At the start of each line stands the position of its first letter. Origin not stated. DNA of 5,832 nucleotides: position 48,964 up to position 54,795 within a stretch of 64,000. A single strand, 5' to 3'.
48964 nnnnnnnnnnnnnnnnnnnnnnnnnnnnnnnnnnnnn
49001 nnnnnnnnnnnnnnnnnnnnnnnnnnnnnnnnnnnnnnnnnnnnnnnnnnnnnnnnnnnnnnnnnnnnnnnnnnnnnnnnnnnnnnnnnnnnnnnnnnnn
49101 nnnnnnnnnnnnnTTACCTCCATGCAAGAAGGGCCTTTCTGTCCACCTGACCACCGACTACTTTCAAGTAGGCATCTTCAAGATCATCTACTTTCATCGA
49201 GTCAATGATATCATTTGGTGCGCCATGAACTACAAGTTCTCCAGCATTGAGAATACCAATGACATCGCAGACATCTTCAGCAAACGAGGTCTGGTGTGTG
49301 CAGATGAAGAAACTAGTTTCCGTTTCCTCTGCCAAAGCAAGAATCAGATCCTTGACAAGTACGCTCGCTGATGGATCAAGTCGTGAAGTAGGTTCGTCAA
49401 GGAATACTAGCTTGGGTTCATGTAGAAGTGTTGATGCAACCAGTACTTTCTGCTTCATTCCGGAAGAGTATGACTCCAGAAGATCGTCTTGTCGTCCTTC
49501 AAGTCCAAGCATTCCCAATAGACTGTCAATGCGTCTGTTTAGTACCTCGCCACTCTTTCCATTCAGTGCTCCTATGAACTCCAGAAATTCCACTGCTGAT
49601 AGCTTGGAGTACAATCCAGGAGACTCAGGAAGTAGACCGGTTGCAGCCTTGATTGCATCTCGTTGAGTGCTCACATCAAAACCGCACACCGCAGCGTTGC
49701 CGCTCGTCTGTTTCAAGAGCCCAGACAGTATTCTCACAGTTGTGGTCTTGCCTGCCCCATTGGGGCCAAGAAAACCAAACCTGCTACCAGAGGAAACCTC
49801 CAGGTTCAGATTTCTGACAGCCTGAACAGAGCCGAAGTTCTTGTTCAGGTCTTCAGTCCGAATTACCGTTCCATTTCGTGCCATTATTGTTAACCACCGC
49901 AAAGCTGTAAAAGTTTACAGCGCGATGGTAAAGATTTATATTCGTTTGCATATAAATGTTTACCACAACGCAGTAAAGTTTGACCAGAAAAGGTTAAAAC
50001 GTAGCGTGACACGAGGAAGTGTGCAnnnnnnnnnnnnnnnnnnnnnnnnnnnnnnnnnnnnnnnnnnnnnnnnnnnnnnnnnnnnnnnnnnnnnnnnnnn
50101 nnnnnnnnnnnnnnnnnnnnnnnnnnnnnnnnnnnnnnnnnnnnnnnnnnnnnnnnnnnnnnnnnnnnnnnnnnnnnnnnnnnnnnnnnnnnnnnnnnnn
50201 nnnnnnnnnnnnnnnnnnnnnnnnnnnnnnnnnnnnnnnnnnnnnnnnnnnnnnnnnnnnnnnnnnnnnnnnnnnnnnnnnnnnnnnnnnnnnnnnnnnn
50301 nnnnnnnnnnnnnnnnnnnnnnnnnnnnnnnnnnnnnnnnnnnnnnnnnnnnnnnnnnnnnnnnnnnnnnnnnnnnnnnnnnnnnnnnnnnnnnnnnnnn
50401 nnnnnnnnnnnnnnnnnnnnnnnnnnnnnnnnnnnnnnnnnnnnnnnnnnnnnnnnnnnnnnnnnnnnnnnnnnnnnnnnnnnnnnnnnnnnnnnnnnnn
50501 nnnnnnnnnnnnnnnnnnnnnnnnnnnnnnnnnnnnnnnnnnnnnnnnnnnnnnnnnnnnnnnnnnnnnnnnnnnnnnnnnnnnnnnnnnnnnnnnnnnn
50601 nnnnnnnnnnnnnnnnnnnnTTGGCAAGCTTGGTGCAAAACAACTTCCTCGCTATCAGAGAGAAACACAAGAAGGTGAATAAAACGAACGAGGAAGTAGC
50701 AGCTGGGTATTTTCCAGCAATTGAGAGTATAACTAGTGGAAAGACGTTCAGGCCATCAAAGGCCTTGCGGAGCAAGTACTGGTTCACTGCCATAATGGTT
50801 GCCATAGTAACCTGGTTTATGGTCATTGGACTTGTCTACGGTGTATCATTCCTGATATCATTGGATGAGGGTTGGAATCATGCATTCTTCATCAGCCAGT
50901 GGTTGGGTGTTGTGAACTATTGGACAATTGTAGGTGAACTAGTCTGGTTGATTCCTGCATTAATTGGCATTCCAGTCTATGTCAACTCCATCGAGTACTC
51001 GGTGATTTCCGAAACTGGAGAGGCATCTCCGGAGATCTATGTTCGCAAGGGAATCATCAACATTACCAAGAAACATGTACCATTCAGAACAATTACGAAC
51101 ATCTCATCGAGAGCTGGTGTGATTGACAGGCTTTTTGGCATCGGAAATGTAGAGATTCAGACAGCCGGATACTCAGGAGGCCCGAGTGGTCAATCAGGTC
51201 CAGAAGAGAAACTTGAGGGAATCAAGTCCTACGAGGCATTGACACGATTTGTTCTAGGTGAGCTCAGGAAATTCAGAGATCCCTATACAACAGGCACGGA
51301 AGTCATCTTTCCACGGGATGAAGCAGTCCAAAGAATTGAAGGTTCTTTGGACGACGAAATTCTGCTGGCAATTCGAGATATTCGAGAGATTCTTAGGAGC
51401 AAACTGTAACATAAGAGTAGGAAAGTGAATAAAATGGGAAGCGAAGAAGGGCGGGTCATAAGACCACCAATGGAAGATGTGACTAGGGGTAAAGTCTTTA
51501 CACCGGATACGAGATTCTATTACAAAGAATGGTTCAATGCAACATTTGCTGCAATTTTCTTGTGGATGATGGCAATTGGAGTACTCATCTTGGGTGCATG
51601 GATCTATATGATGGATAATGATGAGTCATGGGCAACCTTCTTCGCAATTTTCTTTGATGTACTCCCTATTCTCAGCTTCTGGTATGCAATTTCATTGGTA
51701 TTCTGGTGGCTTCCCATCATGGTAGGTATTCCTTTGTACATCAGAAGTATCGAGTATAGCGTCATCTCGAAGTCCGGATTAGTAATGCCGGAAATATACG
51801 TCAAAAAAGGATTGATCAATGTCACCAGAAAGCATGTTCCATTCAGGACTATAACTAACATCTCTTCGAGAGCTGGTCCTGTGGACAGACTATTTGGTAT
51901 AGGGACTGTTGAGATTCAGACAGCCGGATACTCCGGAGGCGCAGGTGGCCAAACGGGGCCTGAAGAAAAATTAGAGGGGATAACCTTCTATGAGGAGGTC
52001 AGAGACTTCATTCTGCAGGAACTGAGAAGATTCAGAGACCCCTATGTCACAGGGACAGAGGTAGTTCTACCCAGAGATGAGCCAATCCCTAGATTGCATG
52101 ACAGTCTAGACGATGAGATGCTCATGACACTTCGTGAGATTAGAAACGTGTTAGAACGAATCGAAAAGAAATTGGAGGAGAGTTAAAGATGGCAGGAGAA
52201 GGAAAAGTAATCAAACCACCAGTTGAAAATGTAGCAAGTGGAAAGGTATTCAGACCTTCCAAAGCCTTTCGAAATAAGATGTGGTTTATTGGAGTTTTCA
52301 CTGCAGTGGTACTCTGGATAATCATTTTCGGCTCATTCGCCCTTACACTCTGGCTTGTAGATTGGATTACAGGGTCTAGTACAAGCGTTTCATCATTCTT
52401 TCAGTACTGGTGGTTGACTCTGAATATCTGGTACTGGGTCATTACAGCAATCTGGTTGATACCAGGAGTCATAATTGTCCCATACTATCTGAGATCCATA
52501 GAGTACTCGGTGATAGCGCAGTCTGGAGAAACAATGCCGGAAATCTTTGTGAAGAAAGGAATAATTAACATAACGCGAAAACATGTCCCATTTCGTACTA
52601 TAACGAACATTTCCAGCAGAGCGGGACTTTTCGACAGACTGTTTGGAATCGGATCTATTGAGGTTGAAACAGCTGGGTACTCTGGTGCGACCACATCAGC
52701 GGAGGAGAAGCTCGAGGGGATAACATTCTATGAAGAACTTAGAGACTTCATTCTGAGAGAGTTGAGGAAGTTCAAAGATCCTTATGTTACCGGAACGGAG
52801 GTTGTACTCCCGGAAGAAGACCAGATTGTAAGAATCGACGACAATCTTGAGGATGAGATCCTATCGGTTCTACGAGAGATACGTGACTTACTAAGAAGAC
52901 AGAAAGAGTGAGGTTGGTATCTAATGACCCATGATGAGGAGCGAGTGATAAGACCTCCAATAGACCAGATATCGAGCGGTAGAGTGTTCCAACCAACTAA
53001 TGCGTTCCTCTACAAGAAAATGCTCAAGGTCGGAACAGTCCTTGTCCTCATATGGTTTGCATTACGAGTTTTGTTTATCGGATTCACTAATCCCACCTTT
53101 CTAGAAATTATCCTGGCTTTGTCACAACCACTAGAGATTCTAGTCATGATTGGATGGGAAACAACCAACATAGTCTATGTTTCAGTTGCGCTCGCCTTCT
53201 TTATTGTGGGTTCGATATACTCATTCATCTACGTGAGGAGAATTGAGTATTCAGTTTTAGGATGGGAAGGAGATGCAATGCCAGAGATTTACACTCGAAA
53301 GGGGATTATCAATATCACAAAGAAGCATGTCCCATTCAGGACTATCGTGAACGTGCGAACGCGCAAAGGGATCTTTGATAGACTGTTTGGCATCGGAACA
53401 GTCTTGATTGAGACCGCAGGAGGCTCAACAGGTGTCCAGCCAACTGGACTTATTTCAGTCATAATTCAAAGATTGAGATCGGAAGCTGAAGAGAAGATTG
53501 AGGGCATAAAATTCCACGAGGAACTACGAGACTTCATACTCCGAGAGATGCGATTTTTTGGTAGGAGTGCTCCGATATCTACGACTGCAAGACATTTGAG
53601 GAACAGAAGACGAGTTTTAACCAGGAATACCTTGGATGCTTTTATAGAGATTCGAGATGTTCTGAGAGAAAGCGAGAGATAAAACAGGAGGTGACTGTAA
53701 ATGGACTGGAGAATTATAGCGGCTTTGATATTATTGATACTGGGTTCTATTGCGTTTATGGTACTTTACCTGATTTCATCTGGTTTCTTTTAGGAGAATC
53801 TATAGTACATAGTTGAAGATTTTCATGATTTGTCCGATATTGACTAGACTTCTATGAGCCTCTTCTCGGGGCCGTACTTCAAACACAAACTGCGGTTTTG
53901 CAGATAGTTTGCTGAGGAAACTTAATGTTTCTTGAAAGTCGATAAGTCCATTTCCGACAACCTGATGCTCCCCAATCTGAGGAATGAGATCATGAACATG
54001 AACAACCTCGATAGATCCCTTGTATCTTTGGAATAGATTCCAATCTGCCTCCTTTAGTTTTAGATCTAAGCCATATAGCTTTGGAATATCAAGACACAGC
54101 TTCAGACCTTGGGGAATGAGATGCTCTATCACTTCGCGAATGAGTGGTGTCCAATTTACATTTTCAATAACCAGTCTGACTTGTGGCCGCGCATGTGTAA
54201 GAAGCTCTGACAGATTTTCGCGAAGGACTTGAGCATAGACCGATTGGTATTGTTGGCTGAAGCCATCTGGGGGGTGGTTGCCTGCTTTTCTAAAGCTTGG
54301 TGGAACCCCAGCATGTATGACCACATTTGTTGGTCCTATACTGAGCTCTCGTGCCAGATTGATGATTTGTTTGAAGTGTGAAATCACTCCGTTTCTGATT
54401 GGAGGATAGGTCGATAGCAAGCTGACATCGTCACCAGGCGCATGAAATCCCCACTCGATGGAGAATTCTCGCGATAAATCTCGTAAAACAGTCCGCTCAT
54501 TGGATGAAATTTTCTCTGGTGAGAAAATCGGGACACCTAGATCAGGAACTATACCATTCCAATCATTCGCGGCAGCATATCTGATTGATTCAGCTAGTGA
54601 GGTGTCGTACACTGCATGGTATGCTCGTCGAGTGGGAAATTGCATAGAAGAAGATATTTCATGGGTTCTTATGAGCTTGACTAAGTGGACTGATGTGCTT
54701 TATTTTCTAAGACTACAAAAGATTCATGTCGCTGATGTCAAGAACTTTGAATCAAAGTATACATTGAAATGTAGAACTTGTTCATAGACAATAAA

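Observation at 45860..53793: Divergent membrane locus: ABC exporter plus surface C39-like peptidase, facing a regulator-like gene, four bPH2 membrane paralogs and a micropeptide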

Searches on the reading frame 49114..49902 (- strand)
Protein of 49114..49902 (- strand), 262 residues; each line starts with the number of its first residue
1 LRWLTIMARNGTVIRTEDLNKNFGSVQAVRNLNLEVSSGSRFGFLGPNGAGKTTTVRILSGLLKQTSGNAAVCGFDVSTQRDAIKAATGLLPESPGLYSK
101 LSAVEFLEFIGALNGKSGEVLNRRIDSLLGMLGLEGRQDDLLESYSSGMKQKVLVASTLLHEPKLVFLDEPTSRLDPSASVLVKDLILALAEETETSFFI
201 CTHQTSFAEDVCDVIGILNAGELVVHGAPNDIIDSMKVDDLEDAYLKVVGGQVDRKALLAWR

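Call 6: search_protein_families(library=pfam, proteins=[window:49114-49902:-], max_evalue=0.1)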
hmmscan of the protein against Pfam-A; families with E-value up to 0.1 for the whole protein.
window:49114-49902:- (262 aa): 10 families
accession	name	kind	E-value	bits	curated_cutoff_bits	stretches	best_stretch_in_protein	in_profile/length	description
PF00005.33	ABC_tran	-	2.6e-25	90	25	1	30-173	2-137/137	ABC transporter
PF13304.12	AAA_21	-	2.4e-11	44.7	27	1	109-206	202-301/304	AAA domain, putative AbiEii toxin, Type IV TA system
PF13166.12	AAA_13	-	3e-05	23.4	36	0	161-210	525-576/713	AAA domain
PF13476.12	AAA_23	-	0.0013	19.8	27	1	21-63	5-43/201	AAA domain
PF13175.12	AAA_15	-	0.0066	16.5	32.1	0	22-66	10-50/374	AAA ATPase domain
PF02463.25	SMC_N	-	0.01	15.7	40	0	156-219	152-213/220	RecF/RecN/SMC N terminal domain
PF00448.28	SRP54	-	0.018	15.1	22.7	1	44-77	6-39/196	SRP54-type protein, GTPase domain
PF01078.27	Mg_chelatase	-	0.034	14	20.3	1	18-71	1-54/207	Magnesium chelatase, subunit ChlI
PF00004.35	AAA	-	0.085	13.8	21.2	0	44-78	3-32/131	ATPase family associated with various cellular activities (AAA)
PF13191.12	AAA_16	-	0.1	13.6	32.6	0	45-170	30-140/167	AAA ATPase domain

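Call 7: search_protein_families(library=ncbifam, proteins=[window:49114-49902:-], max_evalue=0.1)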
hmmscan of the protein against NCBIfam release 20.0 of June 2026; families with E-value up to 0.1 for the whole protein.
window:49114-49902:- (262 aa): 195 families (the best 25 are shown)
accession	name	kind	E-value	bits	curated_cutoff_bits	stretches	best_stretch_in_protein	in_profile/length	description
TIGR01188.1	drrA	subfamily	4.4e-62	210.1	312.45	1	21-239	1-218/302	daunorubicin resistance ABC transporter, ATP-binding protein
NF033858.1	ABC2_perm_RbbA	equivalog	4.9e-49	167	1050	1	10-251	263-503/909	ribosome-associated ATPase/putative transporter RbbA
TIGR03522.1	GldA_ABC_ATP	equivalog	1.1e-47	163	402.6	1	14-232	3-219/301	gliding motility-associated ABC transporter ATP-binding subunit GldA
TIGR03864.1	PQQ_ABC_ATP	hypoth_equivalog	3.5e-42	144.5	302.25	1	14-247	2-234/236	ABC transporter, ATP-binding subunit, PQQ-dependent alcohol dehydrogenase system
TIGR03740.1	galliderm_ABC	subfamily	7.9e-40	136.9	309.75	1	15-249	2-222/223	lantibiotic protection ABC transporter ATP-binding subunit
NF010060.0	PRK13537.1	equivalog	2.3e-39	135.1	521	1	11-236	13-237/314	nodulation factor ABC transporter ATP-binding protein NodI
NF010059.0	PRK13536.1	equivalog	2e-35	122.2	549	1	12-235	42-264/342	nodulation factor ABC transporter ATP-binding protein NodI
TIGR01288.1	nodI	equivalog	1.3e-34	119.6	424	1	16-236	7-226/303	nodulation factor ABC transporter ATP-binding protein NodI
TIGR04406.1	LPS_export_lptB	equivalog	3.7e-34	118.1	240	1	14-240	2-230/239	LPS export ABC transporter ATP-binding protein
TIGR00968.1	3a0106s01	subfamily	8.7e-33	113.8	342.75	1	15-235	2-221/237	sulfate ABC transporter ATP-binding protein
NF007027.0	PRK09493.1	equivalog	7.4e-31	107.3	379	1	14-243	2-234/240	glutamine ABC transporter ATP-binding protein GlnQ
TIGR03265.1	PhnT2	equivalog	1.5e-30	106.7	457.7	1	14-234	5-224/353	putative 2-aminoethylphosphonate ABC transporter ATP-binding protein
TIGR01257.1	rim_protein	equivalog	6.1e-30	102.9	4012.85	1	27-230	944-1145/2272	rim ABC transporter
TIGR03269.1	met_CoM_red_A2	equivalog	1e-29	103.5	517.1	1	12-240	278-523/530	methyl coenzyme M reductase system, component A2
TIGR04520.1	ECF_ATPase_1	equivalog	1.6e-29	103.2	315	1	18-246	5-235/269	energy-coupling factor transporter ATPase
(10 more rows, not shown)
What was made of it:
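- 49114..49902 (-): ABC ATPase of DrrA/ABC-2 type. The probable start is ATG 49884. ABC_tran 2.6e-25 and TIGR01188 drrA 4.4e-62, the latter below its subfamily cut-off (calls 6, 7).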

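Call 59: search_protein_families(library=padloc, proteins=[window:49114-49902:-], max_evalue=0.01)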
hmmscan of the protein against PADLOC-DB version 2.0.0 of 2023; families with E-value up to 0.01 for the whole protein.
window:49114-49902:- (262 aa): 16 families
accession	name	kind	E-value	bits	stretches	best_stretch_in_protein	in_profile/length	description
PDLC04135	mad3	-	1.4e-20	72.2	2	134-219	253-338/374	mads_3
PDLC02980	AriA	-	1.8e-10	39.3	2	118-206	211-301/304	-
PDLC04140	mad8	-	2.6e-07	28.4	1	25-177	13-206/314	mads_8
PDLC04214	HEC-02A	-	1.8e-06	25.5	1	153-204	228-278/338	-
PDLC04213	HEC-02A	-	1.2e-05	23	1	154-208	223-276/337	-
PDLC02914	ATPase-Toprim_I-B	-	7.9e-05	20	0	160-207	200-247/443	-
PDLC02335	AbiLi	-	0.00025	18.2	0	141-206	175-239/326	AbiLi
PDLC04164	AriA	-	0.00085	17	0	142-206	169-234/253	-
PDLC02979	AriA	-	0.0012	16.7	0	22-66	10-50/373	-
PDLC04182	HEC-01A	-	0.0019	15.3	0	136-209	276-352/406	-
PDLC04707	PDC-M55A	-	0.0028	14.7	1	161-206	302-347/421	-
PDLC03878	NsnB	-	0.0035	15.2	0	152-204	226-277/345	-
PDLC04148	HEC-03B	-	0.0038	14.3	0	33-67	15-48/458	-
PDLC04146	HEC-02B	-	0.0079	13.2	0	154-204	230-279/344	-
PDLC04175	HEC-01A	-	0.008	13.3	0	156-202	260-306/363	-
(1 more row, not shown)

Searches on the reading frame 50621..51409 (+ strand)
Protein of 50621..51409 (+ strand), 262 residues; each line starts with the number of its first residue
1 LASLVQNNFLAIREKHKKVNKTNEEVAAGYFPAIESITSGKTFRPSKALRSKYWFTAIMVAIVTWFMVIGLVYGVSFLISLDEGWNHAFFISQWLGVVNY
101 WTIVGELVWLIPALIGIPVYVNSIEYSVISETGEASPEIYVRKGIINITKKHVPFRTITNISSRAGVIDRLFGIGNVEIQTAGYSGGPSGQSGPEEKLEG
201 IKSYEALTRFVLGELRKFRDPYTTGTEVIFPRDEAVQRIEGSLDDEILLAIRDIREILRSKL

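Call 6: search_protein_families(library=pfam, proteins=[window:50621-51409:+], max_evalue=0.1)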
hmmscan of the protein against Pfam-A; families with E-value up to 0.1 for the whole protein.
window:50621-51409:+ (262 aa): 1 family
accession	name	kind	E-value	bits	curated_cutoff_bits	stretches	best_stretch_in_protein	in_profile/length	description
PF03703.20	bPH_2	-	1.3e-09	38.6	22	1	138-186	12-60/78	Bacterial PH domain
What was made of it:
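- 50621..51409 (+): bPH_A: a 2-TM hairpin plus a cytoplasmic bPH_2 domain. The probable start is GTG 50675, overlapping the P218 stop. PF03703 1.3e-9 (call 6).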

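Call 7: search_protein_families(library=ncbifam, proteins=[window:50621-51409:+], max_evalue=0.1)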
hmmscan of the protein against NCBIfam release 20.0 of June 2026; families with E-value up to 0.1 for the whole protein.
window:50621-51409:+ (262 aa): 0 families

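Call 59: search_protein_families(library=padloc, proteins=[window:50621-51409:+], max_evalue=0.01)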
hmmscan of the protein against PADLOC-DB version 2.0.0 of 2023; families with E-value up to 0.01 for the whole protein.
window:50621-51409:+ (262 aa): 0 families

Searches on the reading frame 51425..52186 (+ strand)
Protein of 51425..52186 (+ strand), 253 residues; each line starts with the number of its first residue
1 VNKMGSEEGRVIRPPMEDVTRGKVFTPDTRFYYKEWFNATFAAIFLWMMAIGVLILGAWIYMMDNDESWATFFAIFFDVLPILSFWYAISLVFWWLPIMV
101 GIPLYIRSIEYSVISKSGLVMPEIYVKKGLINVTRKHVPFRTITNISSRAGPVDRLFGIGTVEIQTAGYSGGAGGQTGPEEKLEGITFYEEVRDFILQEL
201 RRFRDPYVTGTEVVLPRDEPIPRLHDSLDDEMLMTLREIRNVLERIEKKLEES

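Call 6: search_protein_families(library=pfam, proteins=[window:51425-52186:+], max_evalue=0.1)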
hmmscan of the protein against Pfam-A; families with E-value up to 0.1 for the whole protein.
window:51425-52186:+ (253 aa): 1 family
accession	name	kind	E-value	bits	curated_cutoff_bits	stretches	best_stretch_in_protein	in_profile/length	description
PF03703.20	bPH_2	-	8.7e-10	39.2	22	1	123-171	12-60/78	Bacterial PH domain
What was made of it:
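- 51425..52186 (+): bPH_B paralogue. PF03703 8.7e-10 (call 6).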

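Call 7: search_protein_families(library=ncbifam, proteins=[window:51425-52186:+], max_evalue=0.1)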
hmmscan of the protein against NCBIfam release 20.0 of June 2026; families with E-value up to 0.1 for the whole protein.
window:51425-52186:+ (253 aa): 0 families

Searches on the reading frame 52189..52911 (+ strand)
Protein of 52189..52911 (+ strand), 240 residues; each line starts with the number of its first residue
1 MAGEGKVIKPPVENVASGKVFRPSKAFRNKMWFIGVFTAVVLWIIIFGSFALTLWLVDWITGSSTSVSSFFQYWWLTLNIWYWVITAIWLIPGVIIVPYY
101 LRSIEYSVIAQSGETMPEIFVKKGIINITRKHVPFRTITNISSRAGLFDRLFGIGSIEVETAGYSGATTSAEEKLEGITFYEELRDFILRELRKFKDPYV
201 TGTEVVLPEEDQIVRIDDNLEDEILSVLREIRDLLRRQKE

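Call 6: search_protein_families(library=pfam, proteins=[window:52189-52911:+], max_evalue=0.1)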
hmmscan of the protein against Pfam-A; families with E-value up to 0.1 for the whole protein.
window:52189-52911:+ (240 aa): 2 families
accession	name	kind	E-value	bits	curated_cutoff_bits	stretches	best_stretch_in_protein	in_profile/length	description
PF03703.20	bPH_2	-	6.7e-10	39.5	22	1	118-171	12-61/78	Bacterial PH domain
PF24649.1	DUF7642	-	0.00019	21.8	27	1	129-195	33-98/100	Domain of unknown function (DUF7642)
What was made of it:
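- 52189..52911 (+): bPH_C paralogue, the one closest to the single-copy form. PF03703 6.7e-10 (call 6).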

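Call 7: search_protein_families(library=ncbifam, proteins=[window:52189-52911:+], max_evalue=0.1)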
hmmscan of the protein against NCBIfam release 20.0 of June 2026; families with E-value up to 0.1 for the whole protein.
window:52189-52911:+ (240 aa): 0 families

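Call 12: find_encoding_contigs(protein=window:52189-52911:+, flank=10000, max_places=6)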
Protein window:52189-52911:+ (240 aa): 3 contigs read that carry it; 2 places shown.
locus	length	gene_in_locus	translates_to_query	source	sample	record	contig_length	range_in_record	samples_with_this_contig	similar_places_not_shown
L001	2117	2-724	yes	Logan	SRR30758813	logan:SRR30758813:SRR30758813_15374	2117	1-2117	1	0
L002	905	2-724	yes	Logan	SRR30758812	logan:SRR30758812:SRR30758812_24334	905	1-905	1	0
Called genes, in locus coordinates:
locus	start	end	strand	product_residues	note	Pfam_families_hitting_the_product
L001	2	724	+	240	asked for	PF03703:bPH_2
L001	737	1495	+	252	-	PF03703:bPH_2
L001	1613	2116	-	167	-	?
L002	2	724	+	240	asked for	PF03703:bPH_2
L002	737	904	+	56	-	?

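Call 59: search_protein_families(library=padloc, proteins=[window:52189-52911:+], max_evalue=0.01)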
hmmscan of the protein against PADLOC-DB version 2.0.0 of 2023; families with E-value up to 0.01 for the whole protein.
window:52189-52911:+ (240 aa): 0 families

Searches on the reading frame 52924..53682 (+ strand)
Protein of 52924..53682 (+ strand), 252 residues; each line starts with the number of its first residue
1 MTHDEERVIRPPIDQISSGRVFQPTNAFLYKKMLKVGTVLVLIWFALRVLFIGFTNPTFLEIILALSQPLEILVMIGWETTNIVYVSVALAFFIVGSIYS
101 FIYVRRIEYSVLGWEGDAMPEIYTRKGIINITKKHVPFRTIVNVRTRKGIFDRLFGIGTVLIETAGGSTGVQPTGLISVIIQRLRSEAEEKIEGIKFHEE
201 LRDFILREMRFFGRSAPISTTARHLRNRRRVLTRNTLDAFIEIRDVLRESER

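Call 6: search_protein_families(library=pfam, proteins=[window:52924-53682:+], max_evalue=0.1)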
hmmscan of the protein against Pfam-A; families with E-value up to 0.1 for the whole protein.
window:52924-53682:+ (252 aa): 2 families
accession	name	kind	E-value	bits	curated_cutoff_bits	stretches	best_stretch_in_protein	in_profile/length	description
PF03703.20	bPH_2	-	1.3e-10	41.8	22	1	122-174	13-61/78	Bacterial PH domain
PF24649.1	DUF7642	-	0.06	13.8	27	0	132-167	33-68/100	Domain of unknown function (DUF7642)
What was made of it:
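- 52924..53682 (+): bPH_D, the divergent paralogue that is always last in arrays. PF03703 1.3e-10 (call 6).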

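Call 7: search_protein_families(library=ncbifam, proteins=[window:52924-53682:+], max_evalue=0.1)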
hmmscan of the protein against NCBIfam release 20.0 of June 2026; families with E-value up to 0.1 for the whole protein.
window:52924-53682:+ (252 aa): 0 families

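Call 59: search_protein_families(library=padloc, proteins=[window:52924-53682:+], max_evalue=0.01)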
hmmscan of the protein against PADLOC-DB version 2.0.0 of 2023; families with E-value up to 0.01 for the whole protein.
window:52924-53682:+ (252 aa): 0 families

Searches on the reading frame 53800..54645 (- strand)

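Call 6: search_protein_families(library=pfam, proteins=[window:53800-54645:-], max_evalue=0.1)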
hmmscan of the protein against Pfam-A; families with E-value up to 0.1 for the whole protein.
window:53800-54645:- (281 aa): 1 family
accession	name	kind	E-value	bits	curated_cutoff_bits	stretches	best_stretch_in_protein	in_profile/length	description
PF01261.30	AP_endonuc_2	-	1.9e-16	61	31.1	1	43-265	22-240/249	Xylose isomerase-like TIM barrel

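Call 7: search_protein_families(library=ncbifam, proteins=[window:53800-54645:-], max_evalue=0.1)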
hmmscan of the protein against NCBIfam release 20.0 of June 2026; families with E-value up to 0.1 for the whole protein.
window:53800-54645:- (281 aa): 4 families
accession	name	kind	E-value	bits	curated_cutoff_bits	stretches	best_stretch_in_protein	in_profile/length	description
NF041277.1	coba_remo_CbiR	equivalog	1.3e-14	54.3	105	1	47-267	44-244/249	cobamide remodeling phosphodiesterase CbiR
NF009688.0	PRK13209.1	subfamily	0.0045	16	317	1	171-260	172-256/286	L-ribulose-5-phosphate 3-epimerase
NF050145.1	RiPP_RRE_HvfC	equivalog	0.0072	16.2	142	1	122-173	13-65/237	HvfC family RiPP maturation protein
TIGR00542.1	hxl6Piso_put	equivalog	0.016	14.5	272.15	1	209-273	201-264/279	L-ribulose-5-phosphate 3-epimerase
